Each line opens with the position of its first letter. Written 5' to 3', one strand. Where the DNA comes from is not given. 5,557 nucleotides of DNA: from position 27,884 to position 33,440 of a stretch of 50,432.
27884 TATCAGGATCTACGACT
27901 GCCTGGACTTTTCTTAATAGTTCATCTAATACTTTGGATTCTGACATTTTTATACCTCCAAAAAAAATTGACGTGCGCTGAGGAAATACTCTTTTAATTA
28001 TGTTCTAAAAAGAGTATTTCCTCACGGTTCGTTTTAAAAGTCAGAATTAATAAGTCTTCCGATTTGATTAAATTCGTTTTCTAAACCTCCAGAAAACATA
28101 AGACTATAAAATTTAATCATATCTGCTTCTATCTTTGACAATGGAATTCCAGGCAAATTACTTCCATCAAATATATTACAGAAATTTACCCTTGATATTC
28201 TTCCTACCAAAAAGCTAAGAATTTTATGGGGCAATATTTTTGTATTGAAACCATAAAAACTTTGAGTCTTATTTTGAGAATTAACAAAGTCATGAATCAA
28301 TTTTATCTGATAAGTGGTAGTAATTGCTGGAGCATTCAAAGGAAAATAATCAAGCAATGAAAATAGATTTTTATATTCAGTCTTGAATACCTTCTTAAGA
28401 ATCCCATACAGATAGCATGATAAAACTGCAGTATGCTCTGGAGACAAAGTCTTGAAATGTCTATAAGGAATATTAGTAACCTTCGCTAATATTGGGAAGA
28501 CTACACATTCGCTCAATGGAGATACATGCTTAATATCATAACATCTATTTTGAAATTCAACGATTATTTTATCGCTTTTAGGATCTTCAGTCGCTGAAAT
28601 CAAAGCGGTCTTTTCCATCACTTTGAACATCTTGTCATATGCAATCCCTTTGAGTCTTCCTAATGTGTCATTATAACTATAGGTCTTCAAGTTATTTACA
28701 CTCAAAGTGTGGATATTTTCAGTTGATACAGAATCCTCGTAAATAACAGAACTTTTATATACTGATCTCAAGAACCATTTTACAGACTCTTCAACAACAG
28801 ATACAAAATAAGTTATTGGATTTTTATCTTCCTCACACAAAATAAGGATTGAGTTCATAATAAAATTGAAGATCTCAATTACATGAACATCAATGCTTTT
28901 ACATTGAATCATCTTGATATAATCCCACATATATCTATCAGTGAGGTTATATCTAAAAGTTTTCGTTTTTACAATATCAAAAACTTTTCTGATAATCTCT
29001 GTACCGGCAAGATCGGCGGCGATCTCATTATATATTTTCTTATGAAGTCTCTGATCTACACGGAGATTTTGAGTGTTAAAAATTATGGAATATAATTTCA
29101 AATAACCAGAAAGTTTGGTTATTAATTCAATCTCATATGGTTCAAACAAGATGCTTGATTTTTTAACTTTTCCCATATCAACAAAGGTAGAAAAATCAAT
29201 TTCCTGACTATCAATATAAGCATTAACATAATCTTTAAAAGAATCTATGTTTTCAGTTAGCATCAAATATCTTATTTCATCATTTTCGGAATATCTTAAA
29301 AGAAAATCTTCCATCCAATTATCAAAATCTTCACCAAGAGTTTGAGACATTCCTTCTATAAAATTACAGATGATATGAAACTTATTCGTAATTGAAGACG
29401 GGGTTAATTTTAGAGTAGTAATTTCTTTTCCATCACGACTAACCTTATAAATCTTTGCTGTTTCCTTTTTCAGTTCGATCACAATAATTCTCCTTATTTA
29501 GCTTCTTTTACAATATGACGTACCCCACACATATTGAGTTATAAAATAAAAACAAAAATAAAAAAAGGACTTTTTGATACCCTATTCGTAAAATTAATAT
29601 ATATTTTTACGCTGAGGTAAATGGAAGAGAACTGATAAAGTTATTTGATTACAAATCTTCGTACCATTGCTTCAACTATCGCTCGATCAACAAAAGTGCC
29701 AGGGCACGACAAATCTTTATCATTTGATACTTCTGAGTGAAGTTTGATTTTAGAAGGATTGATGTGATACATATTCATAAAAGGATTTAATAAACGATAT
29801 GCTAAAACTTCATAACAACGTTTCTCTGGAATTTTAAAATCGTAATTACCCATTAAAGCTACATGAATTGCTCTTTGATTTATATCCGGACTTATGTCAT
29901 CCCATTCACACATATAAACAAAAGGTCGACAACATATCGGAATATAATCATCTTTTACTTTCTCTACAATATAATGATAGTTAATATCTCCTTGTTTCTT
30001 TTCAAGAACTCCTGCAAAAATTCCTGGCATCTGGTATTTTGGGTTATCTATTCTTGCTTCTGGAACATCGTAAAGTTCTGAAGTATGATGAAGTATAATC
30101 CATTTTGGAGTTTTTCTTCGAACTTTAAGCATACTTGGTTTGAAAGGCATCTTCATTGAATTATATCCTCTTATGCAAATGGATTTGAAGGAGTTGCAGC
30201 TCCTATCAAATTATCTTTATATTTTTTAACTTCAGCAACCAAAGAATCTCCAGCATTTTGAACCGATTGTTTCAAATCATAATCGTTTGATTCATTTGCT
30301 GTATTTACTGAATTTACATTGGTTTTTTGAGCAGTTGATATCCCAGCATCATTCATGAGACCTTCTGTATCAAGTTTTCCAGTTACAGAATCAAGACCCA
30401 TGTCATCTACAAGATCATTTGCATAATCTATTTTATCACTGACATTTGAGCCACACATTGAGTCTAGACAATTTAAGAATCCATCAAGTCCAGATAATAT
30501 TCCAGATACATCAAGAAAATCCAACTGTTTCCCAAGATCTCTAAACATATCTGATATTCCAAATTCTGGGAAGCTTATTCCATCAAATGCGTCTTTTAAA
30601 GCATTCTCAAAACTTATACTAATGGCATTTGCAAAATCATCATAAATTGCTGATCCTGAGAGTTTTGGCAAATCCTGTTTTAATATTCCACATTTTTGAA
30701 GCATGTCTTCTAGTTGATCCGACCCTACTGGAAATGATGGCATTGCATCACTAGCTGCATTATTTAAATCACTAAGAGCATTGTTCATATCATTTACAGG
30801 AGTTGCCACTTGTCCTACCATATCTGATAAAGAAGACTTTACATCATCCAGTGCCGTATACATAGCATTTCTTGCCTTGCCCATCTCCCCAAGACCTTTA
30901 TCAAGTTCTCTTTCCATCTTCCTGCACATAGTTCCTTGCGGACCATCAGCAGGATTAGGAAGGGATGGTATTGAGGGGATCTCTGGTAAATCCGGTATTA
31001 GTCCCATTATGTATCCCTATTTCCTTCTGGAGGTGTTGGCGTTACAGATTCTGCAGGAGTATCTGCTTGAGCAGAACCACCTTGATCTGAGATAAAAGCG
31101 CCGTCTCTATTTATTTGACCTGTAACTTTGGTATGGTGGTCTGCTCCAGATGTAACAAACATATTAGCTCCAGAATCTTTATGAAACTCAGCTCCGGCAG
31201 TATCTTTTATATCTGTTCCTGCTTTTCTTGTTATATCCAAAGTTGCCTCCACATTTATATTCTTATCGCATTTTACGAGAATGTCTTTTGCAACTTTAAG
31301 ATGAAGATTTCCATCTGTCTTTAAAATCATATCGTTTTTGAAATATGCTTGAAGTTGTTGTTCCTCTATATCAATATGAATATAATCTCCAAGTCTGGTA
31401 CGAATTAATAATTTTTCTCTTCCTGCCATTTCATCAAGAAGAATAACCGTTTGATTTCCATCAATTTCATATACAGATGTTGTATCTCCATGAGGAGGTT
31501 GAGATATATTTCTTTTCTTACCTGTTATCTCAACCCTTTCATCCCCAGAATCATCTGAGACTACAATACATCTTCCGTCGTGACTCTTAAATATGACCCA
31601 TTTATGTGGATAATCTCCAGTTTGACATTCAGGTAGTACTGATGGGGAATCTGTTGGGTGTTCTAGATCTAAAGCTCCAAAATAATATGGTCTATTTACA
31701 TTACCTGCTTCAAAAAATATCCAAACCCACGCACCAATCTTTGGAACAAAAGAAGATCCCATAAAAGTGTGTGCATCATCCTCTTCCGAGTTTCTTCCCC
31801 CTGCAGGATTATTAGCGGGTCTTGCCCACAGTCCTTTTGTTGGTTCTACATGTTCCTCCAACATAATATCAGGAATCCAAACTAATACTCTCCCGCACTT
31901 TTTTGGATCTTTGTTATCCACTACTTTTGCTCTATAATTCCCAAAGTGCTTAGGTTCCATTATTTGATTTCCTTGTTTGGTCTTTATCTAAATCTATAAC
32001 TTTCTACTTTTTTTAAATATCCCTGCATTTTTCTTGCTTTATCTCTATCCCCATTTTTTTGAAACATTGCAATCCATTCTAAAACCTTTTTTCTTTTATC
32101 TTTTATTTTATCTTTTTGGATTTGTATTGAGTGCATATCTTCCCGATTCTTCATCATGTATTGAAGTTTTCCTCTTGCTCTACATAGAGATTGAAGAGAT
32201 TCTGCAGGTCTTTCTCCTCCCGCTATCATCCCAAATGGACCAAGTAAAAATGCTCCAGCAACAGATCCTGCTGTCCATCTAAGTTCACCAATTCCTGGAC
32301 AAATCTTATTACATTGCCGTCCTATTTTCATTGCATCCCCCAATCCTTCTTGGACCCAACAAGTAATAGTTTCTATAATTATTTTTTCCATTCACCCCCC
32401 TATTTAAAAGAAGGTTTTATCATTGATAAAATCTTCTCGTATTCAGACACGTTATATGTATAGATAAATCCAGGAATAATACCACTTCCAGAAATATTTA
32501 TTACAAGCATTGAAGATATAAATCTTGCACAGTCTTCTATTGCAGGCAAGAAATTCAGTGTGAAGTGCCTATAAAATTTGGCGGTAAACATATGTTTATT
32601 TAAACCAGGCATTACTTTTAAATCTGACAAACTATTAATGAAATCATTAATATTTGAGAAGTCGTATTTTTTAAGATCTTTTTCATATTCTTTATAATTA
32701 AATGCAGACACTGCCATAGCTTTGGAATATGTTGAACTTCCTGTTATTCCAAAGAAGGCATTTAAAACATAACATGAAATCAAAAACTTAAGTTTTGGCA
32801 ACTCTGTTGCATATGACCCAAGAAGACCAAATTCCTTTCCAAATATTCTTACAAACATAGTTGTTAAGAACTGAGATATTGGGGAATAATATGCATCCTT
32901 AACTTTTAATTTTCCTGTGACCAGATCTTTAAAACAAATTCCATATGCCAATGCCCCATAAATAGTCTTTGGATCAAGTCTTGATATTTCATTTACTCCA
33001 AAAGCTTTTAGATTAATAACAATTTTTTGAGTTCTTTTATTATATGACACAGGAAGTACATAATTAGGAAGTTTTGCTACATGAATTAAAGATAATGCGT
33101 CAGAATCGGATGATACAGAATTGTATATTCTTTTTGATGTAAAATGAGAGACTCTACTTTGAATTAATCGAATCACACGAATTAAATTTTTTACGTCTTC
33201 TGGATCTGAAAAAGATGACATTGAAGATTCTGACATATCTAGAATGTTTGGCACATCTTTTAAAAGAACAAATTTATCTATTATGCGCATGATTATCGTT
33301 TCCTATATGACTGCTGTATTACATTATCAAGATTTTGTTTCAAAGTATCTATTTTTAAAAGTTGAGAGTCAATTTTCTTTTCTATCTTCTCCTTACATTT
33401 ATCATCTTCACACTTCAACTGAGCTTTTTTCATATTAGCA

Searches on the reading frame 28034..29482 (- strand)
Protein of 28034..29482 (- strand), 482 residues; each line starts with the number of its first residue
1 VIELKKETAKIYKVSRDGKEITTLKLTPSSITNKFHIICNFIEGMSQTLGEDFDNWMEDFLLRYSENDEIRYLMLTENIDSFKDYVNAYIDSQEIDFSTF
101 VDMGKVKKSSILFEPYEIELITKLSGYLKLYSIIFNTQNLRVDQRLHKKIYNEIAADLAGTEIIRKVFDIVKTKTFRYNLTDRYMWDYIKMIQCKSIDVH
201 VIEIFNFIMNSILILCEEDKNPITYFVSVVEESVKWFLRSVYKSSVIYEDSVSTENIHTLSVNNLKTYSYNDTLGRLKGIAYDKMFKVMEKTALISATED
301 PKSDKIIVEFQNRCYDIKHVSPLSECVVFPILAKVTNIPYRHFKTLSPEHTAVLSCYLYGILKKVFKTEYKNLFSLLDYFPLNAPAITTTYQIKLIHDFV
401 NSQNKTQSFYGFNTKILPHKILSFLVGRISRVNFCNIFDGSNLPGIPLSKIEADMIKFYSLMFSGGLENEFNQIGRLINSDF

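Call 3: search_protein_families(library=pfam, proteins=[window:28034-29482:-], max_evalue=0.01)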
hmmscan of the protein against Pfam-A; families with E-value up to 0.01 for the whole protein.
window:28034-29482:- (482 aa): 0 families

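Call 6: search_protein_families(library=phrogs, proteins=[window:28034-29482:-], max_evalue=0.001)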
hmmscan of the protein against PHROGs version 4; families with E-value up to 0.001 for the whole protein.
window:28034-29482:- (482 aa): 0 families

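Call 36: find_homologous_proteins(query=window:28034-29482:-)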
Query window:28034-29482:- (482 aa): 559 proteins with E <= 0.001 among 7299 candidates; the best 120 are listed.
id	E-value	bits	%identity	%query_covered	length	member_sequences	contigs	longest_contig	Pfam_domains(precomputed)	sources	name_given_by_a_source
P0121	0.0e+0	1072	100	100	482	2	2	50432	-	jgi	-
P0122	2.5e-287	971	89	100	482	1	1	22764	-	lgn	-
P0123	3.0e-253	859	79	100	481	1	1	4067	-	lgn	-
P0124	1.5e-251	853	78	100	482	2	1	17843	-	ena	-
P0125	6.8e-230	782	70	100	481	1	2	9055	-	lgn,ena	-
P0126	3.8e-226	770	68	100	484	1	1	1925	-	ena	-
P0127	8.9e-207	706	66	100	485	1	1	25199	-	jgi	-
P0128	4.3e-201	687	61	100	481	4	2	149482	-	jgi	-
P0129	1.1e-196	673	61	100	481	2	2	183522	-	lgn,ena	-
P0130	9.6e-192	656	60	100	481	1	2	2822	-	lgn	-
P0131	1.3e-191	656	60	100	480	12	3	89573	-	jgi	-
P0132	7.3e-191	653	60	100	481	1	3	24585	-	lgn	-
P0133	1.7e-190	652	60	100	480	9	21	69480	-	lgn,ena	-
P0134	1.0e-189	650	60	100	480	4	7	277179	-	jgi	-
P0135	3.4e-189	648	62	100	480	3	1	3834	-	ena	-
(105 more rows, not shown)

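Call 40: search_solved_structures(query=A2, max_evalue=10)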
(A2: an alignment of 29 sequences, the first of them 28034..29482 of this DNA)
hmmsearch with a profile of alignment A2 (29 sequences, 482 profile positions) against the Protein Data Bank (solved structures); distinct sequences matched with E-value up to 10: 3.
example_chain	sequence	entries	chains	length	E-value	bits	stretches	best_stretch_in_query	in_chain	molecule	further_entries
5vf3_O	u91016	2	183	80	0.35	12.8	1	307-359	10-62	Small outer capsid protein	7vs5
6u7d_A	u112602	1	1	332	0.42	12.6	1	47-105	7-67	FBSB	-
9mkb_BN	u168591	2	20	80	0.43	12.5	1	307-359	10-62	Soc, small outer capsid protein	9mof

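Call 46: predict_structure(alignment_id=A2)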
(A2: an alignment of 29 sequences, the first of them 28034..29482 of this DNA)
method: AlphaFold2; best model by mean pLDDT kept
length: 482 residues; sequences in the alignment: 29
mean_pLDDT: 73.3   pTM: 0.47
mean pLDDT of the five models: 73.3, 72.8, 72.3, 69.1, 68.7
residues with pLDDT >= 90: 106; 70-90: 211; 50-70: 78; < 50: 87
segments of 3 or more residues with pLDDT < 50: 175-203, 213-219, 221-225, 236-265, 297-300, 409-414
pLDDT, mean of each block of 10 residues (from residue 1): 89 90 82 78 92 94 89 91 92 79 54 78 84 87 79 76 68 48 40 39 51 49 50 48 31 29 51 70 83 58 71 82 88 86 74 93 92 92 79 76 64 54 78 88 86 87 85 93 80
secondary structure, 60 per line:
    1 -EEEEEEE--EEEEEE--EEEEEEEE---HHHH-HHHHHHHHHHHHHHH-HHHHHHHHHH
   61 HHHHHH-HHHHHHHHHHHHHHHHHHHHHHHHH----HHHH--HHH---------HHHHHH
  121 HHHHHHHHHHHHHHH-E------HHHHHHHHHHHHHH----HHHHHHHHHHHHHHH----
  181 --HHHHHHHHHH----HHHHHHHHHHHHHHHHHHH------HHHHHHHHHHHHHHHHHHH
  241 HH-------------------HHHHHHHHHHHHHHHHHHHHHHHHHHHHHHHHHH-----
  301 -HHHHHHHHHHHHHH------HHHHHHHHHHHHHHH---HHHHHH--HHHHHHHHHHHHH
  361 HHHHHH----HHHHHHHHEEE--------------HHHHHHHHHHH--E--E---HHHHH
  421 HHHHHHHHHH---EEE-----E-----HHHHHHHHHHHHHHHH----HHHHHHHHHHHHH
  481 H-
elements in order: E2-8 E11-16 E19-26 H30-33 H35-49 H51-66 H68-92 H97-100 H115-135 H144-157 H162-176 H183-192 H197-215 H222-242 H262-295 H302-315 H322-336 H340-345 H348-366 H371-378 E379-381 H396-406 H416-430 E434-436 H448-463 H468-481

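Call 83: search_dna_similar(query=window:28034-29482:-, collection=phages, mode=protein, max_evalue=0.001, max_rows=20)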
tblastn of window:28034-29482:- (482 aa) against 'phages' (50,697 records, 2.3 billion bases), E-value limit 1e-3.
No match.

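Call 92: find_encoding_contigs(protein=P0128, flank=10000, max_places=2)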
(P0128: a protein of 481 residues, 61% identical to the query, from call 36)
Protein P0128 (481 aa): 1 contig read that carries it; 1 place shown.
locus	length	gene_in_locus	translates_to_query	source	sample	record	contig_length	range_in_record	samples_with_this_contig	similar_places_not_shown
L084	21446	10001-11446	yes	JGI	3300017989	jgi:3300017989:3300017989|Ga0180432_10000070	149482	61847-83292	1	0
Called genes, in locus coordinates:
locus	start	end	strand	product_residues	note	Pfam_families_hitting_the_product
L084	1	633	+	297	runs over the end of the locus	PF12705:PDDEXK_1 (weak)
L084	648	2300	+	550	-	-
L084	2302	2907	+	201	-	-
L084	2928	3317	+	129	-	-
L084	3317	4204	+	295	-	-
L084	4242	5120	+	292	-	PF04717:Phage_base_V (weak)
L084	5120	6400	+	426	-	-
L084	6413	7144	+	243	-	-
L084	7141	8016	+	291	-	PF18741:MTES_1575 (weak)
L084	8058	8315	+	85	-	-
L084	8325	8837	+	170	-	PF01510:Amidase_2 (weak)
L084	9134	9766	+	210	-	-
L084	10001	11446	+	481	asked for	-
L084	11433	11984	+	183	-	-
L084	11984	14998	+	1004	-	PF00623:RNA_pol_Rpb1_2, PF04983:RNA_pol_Rpb1_3 (weak), PF04998:RNA_pol_Rpb1_5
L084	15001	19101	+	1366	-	PF04565:RNA_pol_Rpb2_3, PF00562:RNA_pol_Rpb2_6, PF04560:RNA_pol_Rpb2_7 (faint)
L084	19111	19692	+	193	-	-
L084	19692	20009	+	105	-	-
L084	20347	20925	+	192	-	-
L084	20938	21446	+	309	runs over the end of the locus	-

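Call 95: fold_search(model_id=the predicted structure, library=viral)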
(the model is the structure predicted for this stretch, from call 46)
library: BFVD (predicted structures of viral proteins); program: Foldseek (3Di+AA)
matches with E <= 10: 109; with E <= 0.001: 5
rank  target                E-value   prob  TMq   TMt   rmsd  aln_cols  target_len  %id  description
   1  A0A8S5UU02            2.4e-06  1.00  0.39  0.35  24.8       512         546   14  Uncharacterized protein [Myoviridae sp. ctYA416]
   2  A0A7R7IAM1            3.0e-05  1.00  0.33  0.31  19.0       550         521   10  (no name in the UniProt tables at hand)
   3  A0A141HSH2            6.1e-05  1.00  0.39  0.41  25.2       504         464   14  (no name in the UniProt tables at hand)
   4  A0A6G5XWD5            2.4e-04  1.00  0.31  0.28  28.6       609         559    9  (no name in the UniProt tables at hand)
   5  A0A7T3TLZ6            5.2e-04  1.00  0.30  0.29  17.9       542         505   12  Uncharacterized protein [Serratia phage vB_SmaM_Yaphecito]
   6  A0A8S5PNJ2            2.8e-02  1.00  0.38  0.56   6.2       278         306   12  Uncharacterized protein [Myoviridae sp. ctwwN25]
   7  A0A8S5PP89            3.4e-01  0.96  0.26  0.54   7.8       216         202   14  Uncharacterized protein [Myoviridae sp. ctwwN25]
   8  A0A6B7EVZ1            8.0e-01  0.06  0.12  0.12  28.2       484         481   10  (no name in the UniProt tables at hand)
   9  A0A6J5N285            8.8e-01  0.05  0.09  0.06  27.6       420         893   10  Bacteriophage lambda, GpH, tail tape measure, C-terminal [uncultured Caudovirales phage]
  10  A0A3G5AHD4            1.0e+00  0.16  0.16  0.15  20.3       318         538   11  Uncharacterized protein [Sylvanvirus sp.]
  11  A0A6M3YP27            1.1e+00  0.06  0.13  0.12  21.5       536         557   10  Uncharacterized protein (Fragment) [Riboviria sp.]
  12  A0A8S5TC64            1.1e+00  0.08  0.13  0.11  20.4       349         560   12  Tail tape measure (Fragment) [Siphoviridae sp. ctYsl40]
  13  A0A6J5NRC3            1.1e+00  0.04  0.10  0.09  26.8       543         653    9  Uncharacterized protein [uncultured Caudovirales phage]
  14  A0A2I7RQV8            1.1e+00  0.03  0.10  0.10  27.0       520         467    7  (no name in the UniProt tables at hand)
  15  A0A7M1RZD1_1          1.1e+00  0.02  0.09  0.05  49.7       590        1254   12  Uncharacterized protein [uncultured phage cr127_1]
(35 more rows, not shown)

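Call 117: find_related_loci(query=A2, collection=viral_contigs, flank=10000)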
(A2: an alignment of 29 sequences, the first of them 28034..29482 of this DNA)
Query A2 (482 aa) in viral_contigs; peptide patterns used: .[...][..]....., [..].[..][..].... (x = any residue, [..] = any of these).
91 stretches matched a pattern; 40 encode a relative of the query (tblastn E <= 1e-3); 40 distinct loci.
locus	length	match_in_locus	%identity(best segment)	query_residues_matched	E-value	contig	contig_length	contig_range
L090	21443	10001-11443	61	1-482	0e+0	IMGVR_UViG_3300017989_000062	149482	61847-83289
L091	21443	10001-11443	60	1-482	0e+0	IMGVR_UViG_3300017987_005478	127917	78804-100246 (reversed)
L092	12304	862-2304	60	1-482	0e+0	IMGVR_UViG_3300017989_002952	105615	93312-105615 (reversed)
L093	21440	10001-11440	60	1-482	0e+0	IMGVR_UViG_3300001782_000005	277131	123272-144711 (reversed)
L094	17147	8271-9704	58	4-482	0e+0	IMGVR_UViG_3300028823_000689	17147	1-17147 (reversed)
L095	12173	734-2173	59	1-482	0e+0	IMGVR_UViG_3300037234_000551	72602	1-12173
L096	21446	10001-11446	56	1-482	0e+0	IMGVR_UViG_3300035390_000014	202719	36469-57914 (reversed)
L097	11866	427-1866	55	1-482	0e+0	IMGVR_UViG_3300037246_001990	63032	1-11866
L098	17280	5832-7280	55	1-482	1e-180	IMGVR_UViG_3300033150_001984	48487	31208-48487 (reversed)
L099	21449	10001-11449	55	1-482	9e-180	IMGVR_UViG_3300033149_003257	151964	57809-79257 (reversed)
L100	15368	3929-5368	52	1-482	8e-179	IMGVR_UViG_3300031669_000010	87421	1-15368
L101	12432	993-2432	53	1-482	3e-178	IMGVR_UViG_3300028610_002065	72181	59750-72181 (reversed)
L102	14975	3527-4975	53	1-482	4e-177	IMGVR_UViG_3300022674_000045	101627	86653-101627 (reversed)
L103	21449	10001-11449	54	1-482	9e-176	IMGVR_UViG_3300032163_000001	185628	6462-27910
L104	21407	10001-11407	56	16-482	2e-174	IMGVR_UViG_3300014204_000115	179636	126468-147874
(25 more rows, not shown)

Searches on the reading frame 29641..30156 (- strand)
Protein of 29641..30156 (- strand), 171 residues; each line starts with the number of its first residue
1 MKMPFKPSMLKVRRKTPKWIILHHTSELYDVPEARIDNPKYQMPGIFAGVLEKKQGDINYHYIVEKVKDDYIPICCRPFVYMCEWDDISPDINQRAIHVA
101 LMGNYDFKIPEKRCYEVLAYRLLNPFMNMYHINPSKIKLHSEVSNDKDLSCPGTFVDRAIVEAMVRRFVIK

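Call 6: search_protein_families(library=phrogs, proteins=[window:29641-30156:-], max_evalue=0.001)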
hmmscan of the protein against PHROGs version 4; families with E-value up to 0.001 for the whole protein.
window:29641-30156:- (171 aa): 0 families

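Call 102: search_protein_families(library=pfam, proteins=[window:29641-30156:-], max_evalue=0.01)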
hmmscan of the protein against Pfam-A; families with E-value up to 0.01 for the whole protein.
window:29641-30156:- (171 aa): 1 family
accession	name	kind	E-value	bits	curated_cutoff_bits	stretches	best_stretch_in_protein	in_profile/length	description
PF01510.30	Amidase_2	-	2.3e-07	31.6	26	1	15-153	3-130/131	N-acetylmuramoyl-L-alanine amidase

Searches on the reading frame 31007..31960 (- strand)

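Call 14: search_protein_families(library=phrogs, proteins=[window:31007-31960:-], max_evalue=0.001)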
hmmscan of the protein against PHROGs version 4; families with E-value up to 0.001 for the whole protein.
window:31007-31960:- (317 aa): 3 families
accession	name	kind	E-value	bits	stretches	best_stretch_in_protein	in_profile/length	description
phrog_430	-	tail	9.8e-09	35.1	1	5-100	17-108/868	baseplate hub subunit and tail lysozyme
phrog_9992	-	tail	2e-08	35.1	1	188-307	105-226/228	baseplate assembly protein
phrog_13211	-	tail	1e-05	24.8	0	210-283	269-344/887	baseplate hub subunit and tail lysozyme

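Call 102: search_protein_families(library=pfam, proteins=[window:31007-31960:-], max_evalue=0.01)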
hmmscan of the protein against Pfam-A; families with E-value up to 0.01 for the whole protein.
window:31007-31960:- (317 aa): 1 family
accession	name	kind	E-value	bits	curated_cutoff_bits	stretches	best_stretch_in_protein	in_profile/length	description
PF04717.18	Phage_base_V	-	1.1e-10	42.1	23.8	1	9-97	1-74/75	Type VI secretion system/phage-baseplate injector OB domain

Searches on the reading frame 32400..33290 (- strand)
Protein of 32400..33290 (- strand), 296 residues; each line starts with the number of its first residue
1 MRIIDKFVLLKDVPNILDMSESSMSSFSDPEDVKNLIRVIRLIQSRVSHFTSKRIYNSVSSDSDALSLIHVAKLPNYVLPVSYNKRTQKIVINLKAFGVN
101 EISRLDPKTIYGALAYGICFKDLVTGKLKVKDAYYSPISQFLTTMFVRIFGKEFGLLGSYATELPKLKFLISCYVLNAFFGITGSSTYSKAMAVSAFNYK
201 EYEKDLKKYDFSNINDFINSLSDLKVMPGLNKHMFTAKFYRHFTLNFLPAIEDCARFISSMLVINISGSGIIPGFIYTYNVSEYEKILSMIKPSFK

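Call 14: search_protein_families(library=phrogs, proteins=[window:32400-33290:-], max_evalue=0.001)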
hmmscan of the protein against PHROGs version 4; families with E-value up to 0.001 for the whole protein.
window:32400-33290:- (296 aa): 1 family
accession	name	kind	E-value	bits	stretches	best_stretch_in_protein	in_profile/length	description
phrog_21032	-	head and packaging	0.00012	22.6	1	28-277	30-290/310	virion structural protein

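Call 102: search_protein_families(library=pfam, proteins=[window:32400-33290:-], max_evalue=0.01)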
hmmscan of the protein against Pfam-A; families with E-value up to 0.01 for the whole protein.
window:32400-33290:- (296 aa): 0 families
